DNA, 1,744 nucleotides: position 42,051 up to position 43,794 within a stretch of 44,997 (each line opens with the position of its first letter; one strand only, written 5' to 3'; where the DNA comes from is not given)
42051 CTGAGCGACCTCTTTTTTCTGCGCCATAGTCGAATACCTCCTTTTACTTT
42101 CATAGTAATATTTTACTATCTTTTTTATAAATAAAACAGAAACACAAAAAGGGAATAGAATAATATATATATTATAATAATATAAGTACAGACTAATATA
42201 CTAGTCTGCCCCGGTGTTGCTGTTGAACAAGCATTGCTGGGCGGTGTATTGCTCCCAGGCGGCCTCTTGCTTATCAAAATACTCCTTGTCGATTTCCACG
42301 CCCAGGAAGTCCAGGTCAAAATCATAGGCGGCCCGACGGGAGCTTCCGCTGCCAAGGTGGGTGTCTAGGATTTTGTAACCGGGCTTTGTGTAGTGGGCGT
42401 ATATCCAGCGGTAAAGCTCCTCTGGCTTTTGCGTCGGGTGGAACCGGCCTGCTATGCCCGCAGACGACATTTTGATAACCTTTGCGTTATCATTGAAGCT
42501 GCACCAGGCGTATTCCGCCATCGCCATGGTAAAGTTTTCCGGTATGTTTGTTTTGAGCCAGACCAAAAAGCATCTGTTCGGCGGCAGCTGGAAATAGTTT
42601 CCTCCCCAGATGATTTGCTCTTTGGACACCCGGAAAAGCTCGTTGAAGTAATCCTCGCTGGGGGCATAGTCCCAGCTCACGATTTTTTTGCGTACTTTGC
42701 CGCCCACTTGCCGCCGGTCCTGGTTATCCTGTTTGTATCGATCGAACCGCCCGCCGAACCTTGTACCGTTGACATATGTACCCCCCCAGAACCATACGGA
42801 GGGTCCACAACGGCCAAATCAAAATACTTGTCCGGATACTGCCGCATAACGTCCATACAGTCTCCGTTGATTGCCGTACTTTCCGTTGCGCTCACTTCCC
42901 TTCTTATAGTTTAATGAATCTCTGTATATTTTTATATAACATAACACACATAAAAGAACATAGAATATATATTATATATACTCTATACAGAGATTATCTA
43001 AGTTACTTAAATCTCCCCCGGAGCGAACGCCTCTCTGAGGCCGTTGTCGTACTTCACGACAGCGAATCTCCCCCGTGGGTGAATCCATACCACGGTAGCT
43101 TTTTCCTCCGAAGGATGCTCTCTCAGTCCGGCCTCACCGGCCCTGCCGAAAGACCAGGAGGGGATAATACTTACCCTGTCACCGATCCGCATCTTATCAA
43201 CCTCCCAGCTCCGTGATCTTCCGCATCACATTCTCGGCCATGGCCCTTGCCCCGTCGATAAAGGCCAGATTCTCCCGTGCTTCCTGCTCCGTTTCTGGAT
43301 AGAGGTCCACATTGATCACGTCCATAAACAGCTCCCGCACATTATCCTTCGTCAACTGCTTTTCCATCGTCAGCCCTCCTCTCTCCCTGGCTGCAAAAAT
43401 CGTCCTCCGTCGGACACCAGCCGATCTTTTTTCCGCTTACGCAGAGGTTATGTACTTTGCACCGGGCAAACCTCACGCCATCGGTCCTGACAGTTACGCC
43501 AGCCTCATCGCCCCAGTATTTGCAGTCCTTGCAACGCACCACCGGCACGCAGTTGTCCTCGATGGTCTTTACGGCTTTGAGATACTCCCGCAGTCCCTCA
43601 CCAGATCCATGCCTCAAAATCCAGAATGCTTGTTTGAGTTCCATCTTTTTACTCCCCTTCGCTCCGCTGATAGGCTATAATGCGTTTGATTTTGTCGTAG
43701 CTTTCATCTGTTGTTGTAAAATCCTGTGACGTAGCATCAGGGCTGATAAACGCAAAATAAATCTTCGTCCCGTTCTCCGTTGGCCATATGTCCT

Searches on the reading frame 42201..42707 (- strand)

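Call 75: search_protein_families(library=pfam, proteins=[window:42201-42707:-], max_evalue=0.01)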
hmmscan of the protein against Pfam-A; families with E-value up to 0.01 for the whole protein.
window:42201-42707:- (168 aa): 1 family
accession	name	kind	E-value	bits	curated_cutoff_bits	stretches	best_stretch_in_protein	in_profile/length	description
PF01555.25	N6_N4_Mtase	-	3e-11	44.1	26.7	1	79-145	154-217/221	DNA methylase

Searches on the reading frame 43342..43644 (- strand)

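Call 75: search_protein_families(library=pfam, proteins=[window:43342-43644:-], max_evalue=0.01)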
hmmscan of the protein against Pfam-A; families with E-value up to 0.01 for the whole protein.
window:43342-43644:- (100 aa): 1 family
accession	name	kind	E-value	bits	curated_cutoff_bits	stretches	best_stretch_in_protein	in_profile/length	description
PF00187.25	Chitin_bind_1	-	0.0047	17.6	27.8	1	61-87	10-33/38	Chitin recognition protein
